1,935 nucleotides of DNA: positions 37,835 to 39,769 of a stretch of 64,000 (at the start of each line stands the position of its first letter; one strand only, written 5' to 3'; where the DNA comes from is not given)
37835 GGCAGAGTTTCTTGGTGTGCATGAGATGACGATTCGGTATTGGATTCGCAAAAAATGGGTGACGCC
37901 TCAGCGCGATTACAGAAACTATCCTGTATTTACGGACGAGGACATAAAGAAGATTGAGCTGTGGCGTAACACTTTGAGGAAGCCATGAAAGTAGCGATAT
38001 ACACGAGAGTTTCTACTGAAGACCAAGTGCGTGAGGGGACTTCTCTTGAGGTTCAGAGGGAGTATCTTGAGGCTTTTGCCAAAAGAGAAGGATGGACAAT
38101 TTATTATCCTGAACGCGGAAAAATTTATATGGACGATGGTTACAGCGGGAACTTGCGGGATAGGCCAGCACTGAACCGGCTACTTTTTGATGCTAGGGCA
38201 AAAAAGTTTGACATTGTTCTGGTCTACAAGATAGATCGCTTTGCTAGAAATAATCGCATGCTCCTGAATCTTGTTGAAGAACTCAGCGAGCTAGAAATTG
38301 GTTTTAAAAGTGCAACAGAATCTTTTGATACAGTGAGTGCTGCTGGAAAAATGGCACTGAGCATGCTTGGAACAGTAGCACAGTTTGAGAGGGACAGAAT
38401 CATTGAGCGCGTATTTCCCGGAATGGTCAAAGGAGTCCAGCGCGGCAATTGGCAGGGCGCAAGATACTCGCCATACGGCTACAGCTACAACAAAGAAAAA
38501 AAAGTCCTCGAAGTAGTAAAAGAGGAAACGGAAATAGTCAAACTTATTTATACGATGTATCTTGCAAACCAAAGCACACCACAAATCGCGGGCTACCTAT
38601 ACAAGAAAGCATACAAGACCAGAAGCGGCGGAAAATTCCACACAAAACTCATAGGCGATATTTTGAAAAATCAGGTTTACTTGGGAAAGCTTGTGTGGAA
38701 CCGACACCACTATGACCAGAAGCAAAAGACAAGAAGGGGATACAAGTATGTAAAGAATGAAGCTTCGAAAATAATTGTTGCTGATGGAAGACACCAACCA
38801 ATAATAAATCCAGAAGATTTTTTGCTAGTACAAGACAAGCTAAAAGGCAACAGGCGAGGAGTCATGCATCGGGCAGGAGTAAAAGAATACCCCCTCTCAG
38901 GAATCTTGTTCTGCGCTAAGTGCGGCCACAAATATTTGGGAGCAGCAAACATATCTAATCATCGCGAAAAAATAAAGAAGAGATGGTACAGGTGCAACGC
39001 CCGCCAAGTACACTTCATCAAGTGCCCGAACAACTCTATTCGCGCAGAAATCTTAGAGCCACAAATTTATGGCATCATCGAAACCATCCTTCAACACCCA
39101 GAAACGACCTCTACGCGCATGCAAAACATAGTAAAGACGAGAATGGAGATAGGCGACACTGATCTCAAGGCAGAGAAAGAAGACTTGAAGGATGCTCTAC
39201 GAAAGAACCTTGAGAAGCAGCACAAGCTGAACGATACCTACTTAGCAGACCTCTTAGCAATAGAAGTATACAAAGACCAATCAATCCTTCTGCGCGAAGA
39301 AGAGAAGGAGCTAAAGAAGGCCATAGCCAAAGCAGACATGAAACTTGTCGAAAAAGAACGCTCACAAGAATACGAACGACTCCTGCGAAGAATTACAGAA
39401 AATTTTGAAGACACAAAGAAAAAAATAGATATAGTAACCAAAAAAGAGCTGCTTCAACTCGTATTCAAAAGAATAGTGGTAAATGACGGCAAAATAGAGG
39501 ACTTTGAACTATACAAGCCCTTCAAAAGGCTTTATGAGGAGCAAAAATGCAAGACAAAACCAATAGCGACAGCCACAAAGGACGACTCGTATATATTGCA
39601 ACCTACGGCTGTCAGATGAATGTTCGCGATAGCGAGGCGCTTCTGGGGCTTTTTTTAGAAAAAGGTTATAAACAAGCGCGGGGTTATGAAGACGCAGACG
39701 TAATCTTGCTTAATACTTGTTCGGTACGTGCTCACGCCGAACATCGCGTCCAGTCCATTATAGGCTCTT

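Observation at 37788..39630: Excisionase and large serine integrase whose 3' end overlaps the 5' end of miaB: element integrated into miaB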

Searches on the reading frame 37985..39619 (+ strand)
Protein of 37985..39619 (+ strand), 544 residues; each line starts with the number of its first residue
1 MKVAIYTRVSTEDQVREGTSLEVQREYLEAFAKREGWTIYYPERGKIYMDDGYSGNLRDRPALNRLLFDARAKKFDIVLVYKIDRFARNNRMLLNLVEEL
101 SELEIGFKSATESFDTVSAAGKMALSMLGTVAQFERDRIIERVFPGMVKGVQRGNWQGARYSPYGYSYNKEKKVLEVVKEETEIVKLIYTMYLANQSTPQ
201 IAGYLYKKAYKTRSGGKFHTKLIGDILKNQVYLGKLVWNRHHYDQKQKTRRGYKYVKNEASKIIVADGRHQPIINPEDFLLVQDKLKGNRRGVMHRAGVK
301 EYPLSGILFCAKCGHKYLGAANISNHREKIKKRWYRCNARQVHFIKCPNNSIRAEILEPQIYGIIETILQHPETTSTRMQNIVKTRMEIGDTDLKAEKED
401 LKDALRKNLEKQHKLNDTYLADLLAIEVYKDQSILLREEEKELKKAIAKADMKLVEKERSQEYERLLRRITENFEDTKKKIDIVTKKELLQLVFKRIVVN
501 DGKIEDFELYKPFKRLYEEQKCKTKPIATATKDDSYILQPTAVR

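Call 6: search_protein_families(library=pfam, proteins=[window:37985-39619:+], max_evalue=0.01)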
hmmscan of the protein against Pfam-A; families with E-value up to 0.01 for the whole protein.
window:37985-39619:+ (544 aa): 3 families
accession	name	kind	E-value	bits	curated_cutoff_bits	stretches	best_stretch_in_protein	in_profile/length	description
PF00239.26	Resolvase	-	2.2e-35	122.3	23.3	1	3-156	1-145/145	Resolvase, N terminal domain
PF07508.19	Recombinase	-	2.5e-20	73.1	21.1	1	180-289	2-102/102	Recombinase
PF13408.12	Zn_ribbon_recom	-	1.2e-11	45.3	25.3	1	303-361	1-53/58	Recombinase zinc beta ribbon domain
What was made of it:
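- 37985..39619 (+): Large serine recombinase (integrase) in its integrated form, 544 aa. Resolvase E 2.2e-35, Recombinase E 2.5e-20, Zn_ribbon_recom E 1.2e-11 (call 6).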

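Call 20: find_homologous_proteins(query=window:37985-39619:+, max_evalue=1e-30)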
Query window:37985-39619:+ (544 aa): 614 proteins with E <= 1e-30 among 8000 candidates; the best 120 are listed.
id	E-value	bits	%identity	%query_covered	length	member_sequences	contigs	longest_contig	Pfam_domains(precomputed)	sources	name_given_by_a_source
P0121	0.0e+0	1214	100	100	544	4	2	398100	PF07508.20,PF00239.27,PF13408.13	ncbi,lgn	ncbi:MAG: recombinase family protein [Candidatus Omnitrophota bacterium]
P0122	2.9e-285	965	79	100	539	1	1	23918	PF07508.20,PF00239.27,PF13408.13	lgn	-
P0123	3.1e-282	955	79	100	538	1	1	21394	PF07508.20,PF00239.27,PF13408.13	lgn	-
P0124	7.2e-263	891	72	100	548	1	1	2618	PF07508.20,PF00239.27,PF13408.13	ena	-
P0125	8.1e-252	854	69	100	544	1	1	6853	PF07508.20,PF00239.27,PF13408.13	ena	-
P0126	3.1e-249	846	69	100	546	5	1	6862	PF07508.20,PF00239.27,PF13408.13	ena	-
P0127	1.1e-240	818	66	100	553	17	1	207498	PF07508.20,PF00239.27,PF13408.13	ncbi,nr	ncbi:MAG: recombinase family protein [Candidatus Omnitrophota bacterium]|nr:recombinase family prote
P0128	2.7e-239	813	65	100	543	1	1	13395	PF07508.20,PF00239.27,PF13408.13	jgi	jgi:site-specific DNA recombinase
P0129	1.8e-230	784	64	100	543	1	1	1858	PF07508.20,PF00239.27,PF13408.13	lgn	-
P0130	5.6e-230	782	64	100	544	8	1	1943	PF07508.20,PF00239.27,PF13408.13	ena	-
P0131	8.4e-227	772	64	100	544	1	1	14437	PF07508.20,PF00239.27,PF13408.13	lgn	-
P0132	4.0e-219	747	61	100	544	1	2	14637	PF07508.20,PF00239.27,PF13408.13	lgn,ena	-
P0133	6.7e-218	743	61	100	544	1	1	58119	PF07508.20,PF00239.27,PF13408.13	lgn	-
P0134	3.8e-217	740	62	100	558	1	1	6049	PF07508.20,PF00239.27,PF13408.13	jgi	-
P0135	3.8e-214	730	63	97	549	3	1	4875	PF07508.20,PF00239.27,PF13408.13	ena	-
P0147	1.9e-202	692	59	96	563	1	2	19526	PF07508.20,PF00239.27,PF13408.13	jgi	-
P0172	1.3e-189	649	58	95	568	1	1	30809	PF07508.20,PF00239.27,PF13408.13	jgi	-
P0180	1.7e-187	642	53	100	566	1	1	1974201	PF07508.20,PF00239.27,PF13408.13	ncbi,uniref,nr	ncbi:hypothetical protein BU251_02785 [Candidatus Velamenicoccus archaeovorus]|uniref:Recombinase fa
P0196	5.4e-178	611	54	98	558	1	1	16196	PF07508.20,PF00239.27,PF13408.13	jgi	-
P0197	5.5e-178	611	54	98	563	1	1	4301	PF07508.20,PF00239.27,PF13408.13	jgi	-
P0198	9.1e-178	610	54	98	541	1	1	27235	PF07508.20,PF00239.27,PF13408.13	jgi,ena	-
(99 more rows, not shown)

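Call 23: find_encoding_contigs(protein=P0121, flank=10000, max_places=4)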
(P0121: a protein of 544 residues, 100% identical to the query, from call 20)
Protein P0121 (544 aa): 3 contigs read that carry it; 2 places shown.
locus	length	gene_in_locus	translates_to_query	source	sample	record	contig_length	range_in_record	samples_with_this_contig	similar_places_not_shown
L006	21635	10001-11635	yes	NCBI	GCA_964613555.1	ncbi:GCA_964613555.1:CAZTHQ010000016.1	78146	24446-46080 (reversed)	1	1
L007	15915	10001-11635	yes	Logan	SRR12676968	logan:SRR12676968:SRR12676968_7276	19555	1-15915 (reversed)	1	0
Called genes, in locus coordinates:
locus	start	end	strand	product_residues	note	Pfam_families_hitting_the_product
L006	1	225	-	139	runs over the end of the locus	-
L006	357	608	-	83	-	PF04026:SpoVG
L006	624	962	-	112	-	PF11171:DUF2958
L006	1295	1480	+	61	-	-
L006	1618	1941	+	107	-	-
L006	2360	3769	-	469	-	PF01935:DUF87 (weak)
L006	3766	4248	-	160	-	-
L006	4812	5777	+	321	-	PF13814:Replic_Relax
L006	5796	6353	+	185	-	PF05063:MT-A70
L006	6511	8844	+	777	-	-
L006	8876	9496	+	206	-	-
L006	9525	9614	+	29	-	-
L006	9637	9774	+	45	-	-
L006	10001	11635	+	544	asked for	PF00239:Resolvase, PF07508:Recombinase, PF13408:Zn_ribbon_recom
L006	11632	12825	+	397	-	PF00919:UPF0004, PF04055:Radical_SAM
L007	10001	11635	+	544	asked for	PF00239:Resolvase, PF07508:Recombinase, PF13408:Zn_ribbon_recom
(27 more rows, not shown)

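Call 26: find_encoding_contigs(protein=P0196, flank=10000, max_places=3)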
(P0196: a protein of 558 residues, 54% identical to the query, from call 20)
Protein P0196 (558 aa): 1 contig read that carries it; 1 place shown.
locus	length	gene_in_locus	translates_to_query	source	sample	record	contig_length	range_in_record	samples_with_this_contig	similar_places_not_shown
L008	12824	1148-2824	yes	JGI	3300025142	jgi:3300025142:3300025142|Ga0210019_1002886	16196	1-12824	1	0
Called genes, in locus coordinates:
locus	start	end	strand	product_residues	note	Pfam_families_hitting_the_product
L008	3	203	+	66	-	?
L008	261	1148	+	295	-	-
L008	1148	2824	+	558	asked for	PF00239:Resolvase, PF07508:Recombinase, PF13408:Zn_ribbon_recom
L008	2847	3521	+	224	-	PF00535:Glycos_transf_2, PF10111:Glyco_tranf_2_2 (weak), PF13641:Glyco_tranf_2_3 (weak)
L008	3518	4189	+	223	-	PF01983:CofC, PF09837:DUF2064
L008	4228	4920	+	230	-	PF00027:cNMP_binding, PF13545:HTH_Crp_2, PF00325:Crp (weak)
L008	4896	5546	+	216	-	PF00578:AhpC-TSA, PF08534:Redoxin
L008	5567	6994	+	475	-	PF00890:FAD_binding_2 (faint), PF01134:GIDA (weak), PF01266:DAO (faint), PF07992:Pyr_redox_2, PF12831:FAD_oxidored, PF13738:Pyr_redox_3, PF00070:Pyr_redox, PF02852:Pyr_redox_dim, +2 more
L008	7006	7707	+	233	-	PF09335:VTT_dom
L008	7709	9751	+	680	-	PF04055:Radical_SAM, PF12345:DUF3641, PF13489:Methyltransf_23 (weak), PF01209:Ubie_methyltran, PF08241:Methyltransf_11, PF08242:Methyltransf_12, PF13649:Methyltransf_25, PF13847:Methyltransf_31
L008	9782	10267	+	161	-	PF00102:Y_phosphatase (weak), PF00782:DSPc, PF22785:Tc-R-P, PF22784:PTP-SAK, PF22741:PTP-NADK (weak)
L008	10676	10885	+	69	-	PF13560:HTH_31 (weak), PF01381:HTH_3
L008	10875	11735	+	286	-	PF02086:MethyltransfD12 (faint), PF01555:N6_N4_Mtase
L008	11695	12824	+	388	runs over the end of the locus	-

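Call 27: find_encoding_contigs(protein=P0198, flank=10000, max_places=3)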
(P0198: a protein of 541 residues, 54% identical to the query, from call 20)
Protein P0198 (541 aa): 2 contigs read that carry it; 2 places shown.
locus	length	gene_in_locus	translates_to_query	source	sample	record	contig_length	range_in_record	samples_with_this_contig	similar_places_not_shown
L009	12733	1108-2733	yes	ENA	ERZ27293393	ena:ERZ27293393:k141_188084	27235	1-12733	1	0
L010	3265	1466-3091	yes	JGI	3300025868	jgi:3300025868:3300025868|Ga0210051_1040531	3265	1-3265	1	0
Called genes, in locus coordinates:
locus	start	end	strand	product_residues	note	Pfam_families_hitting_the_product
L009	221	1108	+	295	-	-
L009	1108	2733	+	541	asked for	PF00239:Resolvase, PF07508:Recombinase, PF13408:Zn_ribbon_recom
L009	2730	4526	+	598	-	PF00919:UPF0004, PF04055:Radical_SAM, PF13428:TPR_14 (faint), PF13432:TPR_16 (weak), PF14559:TPR_19 (weak), PF13174:TPR_6 (weak), PF05036:SPOR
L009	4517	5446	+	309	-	PF01745:IPT (weak), PF01715:IPPT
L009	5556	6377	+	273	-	PF13505:OMP_b-brl (faint)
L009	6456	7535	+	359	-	PF13167:GTP-bdg_N, PF16360:GTP-bdg_M, PF03193:RsgA_GTPase (faint), PF00009:GTP_EFTU (faint), PF00350:Dynamin_N (faint), PF01926:MMR_HSR1, PF02421:FeoB_N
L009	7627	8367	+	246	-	PF01628:HrcA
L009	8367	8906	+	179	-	PF01025:GrpE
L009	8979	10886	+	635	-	PF00012:HSP70, PF06723:MreB_Mbl, PF02782:FGGY_C (weak)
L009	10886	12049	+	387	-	PF00226:DnaJ, PF01556:DnaJ_C, PF00684:DnaJ_CXXCXGXG, PF27439:DnaJ_C_2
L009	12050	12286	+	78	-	PF09723:Zn_ribbon_8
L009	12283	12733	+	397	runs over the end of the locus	PF06245:DUF1015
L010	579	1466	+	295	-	-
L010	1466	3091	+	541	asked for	PF00239:Resolvase, PF07508:Recombinase, PF13408:Zn_ribbon_recom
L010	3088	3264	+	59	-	?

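Call 28: find_encoding_contigs(protein=P0180, flank=10000, max_places=3)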
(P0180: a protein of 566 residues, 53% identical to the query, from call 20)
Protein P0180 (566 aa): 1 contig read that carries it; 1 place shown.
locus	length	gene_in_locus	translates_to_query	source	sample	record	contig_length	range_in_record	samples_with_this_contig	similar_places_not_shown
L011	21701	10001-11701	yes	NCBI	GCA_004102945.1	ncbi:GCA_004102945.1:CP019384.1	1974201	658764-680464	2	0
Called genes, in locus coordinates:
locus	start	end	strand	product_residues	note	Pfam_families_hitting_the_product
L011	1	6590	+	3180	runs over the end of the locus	PF02369:Big_1 (weak)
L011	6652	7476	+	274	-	-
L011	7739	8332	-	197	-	PF00072:Response_reg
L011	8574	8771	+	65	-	-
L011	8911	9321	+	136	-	PF04492:Phage_rep_O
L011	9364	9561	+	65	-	-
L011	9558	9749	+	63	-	-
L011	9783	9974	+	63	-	PF12728:HTH_17 (weak), PF13411:MerR_1 (weak)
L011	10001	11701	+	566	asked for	PF00239:Resolvase, PF07508:Recombinase, PF13408:Zn_ribbon_recom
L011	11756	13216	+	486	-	PF00999:Na_H_Exchanger, PF02080:TrkA_C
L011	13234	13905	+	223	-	PF00072:Response_reg, PF00486:Trans_reg_C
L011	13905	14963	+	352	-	PF00672:HAMP (weak), PF00512:HisKA, PF02518:HATPase_c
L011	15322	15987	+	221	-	PF01895:PhoU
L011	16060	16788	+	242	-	PF00072:Response_reg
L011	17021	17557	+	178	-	PF18955:DUF5698, PF10035:DUF2179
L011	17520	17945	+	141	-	PF00072:Response_reg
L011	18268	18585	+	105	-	PF00543:P-II (weak)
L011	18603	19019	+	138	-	PF14760:Rnk_N (weak), PF01272:GreA_GreB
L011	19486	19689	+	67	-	PF01381:HTH_3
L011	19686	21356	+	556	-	PF01555:N6_N4_Mtase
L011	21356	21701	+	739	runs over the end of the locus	PF00270:DEAD (weak), PF04851:ResIII, PF18766:SWI2_SNF2 (weak), PF27151:YagJ (faint)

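Call 38: find_related_loci(query=A2, collection=genome_contigs, flank=10000)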
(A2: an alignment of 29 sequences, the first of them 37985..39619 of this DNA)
Query A2 (544 aa) in genome_contigs; peptide patterns used: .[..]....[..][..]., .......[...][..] (x = any residue, [..] = any of these).
600 stretches matched a pattern (row limit reached: there are more); 522 encode a relative of the query (tblastn E <= 1e-3); the best 80 are kept; 80 distinct loci.
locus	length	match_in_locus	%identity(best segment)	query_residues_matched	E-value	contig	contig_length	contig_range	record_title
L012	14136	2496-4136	55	1-544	0e+0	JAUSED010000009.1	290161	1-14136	MAG: Candidatus Omnitrophota bacterium isolate E14_maxbin.165 E14_k141_1292841, whole genome shotgun sequence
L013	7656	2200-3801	52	1-543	0e+0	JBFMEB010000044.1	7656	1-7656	MAG: Candidatus Omnitrophota bacterium isolate MAG234 MAG234_44, whole genome shotgun sequence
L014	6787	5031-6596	50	1-529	2e-175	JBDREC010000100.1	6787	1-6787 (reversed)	MAG: Pseudomonadota bacterium isolate MEGAHIT-group-1.295 k141_6935711, whole genome shotgun sequence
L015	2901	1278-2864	51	3-531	4e-179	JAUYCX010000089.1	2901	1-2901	MAG: Candidatus Omnitrophota bacterium isolate C20_maxbin.112_sub C20_k141_403664, whole genome shotgun sequence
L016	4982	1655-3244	50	1-525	2e-171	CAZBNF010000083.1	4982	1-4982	MAG TPA_asm: uncultured Planctomycetia bacterium isolate SRP178699_co1_432 genome assembly, contig: NODE_25304_length_49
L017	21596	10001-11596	49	1-523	1e-165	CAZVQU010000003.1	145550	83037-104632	MAG TPA_asm: uncultured Planctomycetia bacterium isolate SRP167671_co3_96 genome assembly, contig: NODE_31_length_145550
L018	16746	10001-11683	46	1-544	1e-160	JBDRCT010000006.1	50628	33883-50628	MAG: Candidatus Omnitrophota bacterium isolate MEGAHIT-group-1.200 k141_930461, whole genome shotgun sequence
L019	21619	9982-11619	47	1-544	2e-156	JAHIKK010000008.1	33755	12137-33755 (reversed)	MAG: Candidatus Omnitrophota bacterium isolate KR13_N1.mb.50 KR13_N1.mb.50_k141_7551, whole genome shotgun sequence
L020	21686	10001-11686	45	1-544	2e-155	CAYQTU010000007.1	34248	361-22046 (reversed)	MAG TPA_asm: uncultured bacterium isolate binchicken_co117_27 genome assembly, contig: NODE_2444_length_34248_cov_4.3866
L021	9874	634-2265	45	1-544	3e-150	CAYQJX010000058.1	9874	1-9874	MAG TPA_asm: uncultured Elusimicrobiaceae bacterium isolate binchicken_co266_98 genome assembly, contig: NODE_12931_leng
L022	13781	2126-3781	45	1-544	7e-149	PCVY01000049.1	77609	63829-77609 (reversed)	MAG: Candidatus Omnitrophica bacterium CG11_big_fil_rev_8_21_14_0_20_45_26 CG11_8_21_14_0.20_scaffold_437_c, whole genom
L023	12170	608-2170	45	1-519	2e-148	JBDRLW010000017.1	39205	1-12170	MAG: bacterium isolate MEGAHIT-group-1.8 k141_5588271, whole genome shotgun sequence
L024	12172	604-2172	48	1-530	3e-148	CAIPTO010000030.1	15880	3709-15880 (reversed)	MAG: uncultured Elusimicrobia bacterium isolate AM-2014-D8_bin-1076 genome assembly, contig: bin-1076:030/147, whole gen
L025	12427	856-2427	47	1-519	3e-148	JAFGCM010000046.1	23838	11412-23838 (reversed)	MAG: Candidatus Omnitrophota bacterium isolate Zod_Metabat.1113 k87_6671335, whole genome shotgun sequence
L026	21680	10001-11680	44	1-534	7e-144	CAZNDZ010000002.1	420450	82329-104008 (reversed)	MAG TPA_asm: uncultured Planctomycetales bacterium isolate SRP219642_co4_309 genome assembly, contig: NODE_5_length_4204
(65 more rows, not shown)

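Call 53: find_encoding_contigs(protein=P0147, flank=10000, max_places=3)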
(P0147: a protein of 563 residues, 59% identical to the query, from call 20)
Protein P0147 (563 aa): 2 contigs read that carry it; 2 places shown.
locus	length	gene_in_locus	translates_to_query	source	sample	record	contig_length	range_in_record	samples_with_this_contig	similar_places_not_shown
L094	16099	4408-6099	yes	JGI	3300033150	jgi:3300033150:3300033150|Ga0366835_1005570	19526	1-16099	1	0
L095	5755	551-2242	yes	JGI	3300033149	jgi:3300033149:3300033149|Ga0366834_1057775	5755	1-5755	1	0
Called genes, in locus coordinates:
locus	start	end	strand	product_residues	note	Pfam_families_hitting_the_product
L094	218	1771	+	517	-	PF01935:DUF87, PF05872:HerA_C (faint), PF12846:AAA_10 (weak)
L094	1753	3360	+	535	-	-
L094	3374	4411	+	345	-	PF02086:MethyltransfD12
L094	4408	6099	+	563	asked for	PF00239:Resolvase, PF07508:Recombinase, PF13408:Zn_ribbon_recom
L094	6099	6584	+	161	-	-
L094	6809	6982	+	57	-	PF12728:HTH_17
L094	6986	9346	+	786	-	PF04313:HSDR_N (faint), PF13588:HSDR_N_2, PF00270:DEAD, PF04851:ResIII, PF18766:SWI2_SNF2, PF00271:Helicase_C, PF08463:EcoEI_R_C (weak)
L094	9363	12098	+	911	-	PF02384:N6_Mtase, PF01170:UPF0020 (faint), PF07669:Eco57I (weak), PF01420:Methylase_S (weak)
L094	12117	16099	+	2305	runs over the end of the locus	PF13289:SIR2_2, PF20698:PIN-TPR-GreABC (faint)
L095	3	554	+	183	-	?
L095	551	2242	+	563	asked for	PF00239:Resolvase, PF07508:Recombinase, PF13408:Zn_ribbon_recom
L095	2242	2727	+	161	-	-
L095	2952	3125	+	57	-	PF12728:HTH_17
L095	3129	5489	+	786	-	PF04313:HSDR_N (faint), PF13588:HSDR_N_2, PF00270:DEAD, PF04851:ResIII, PF18766:SWI2_SNF2, PF00271:Helicase_C, PF08463:EcoEI_R_C (weak)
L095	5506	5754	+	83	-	?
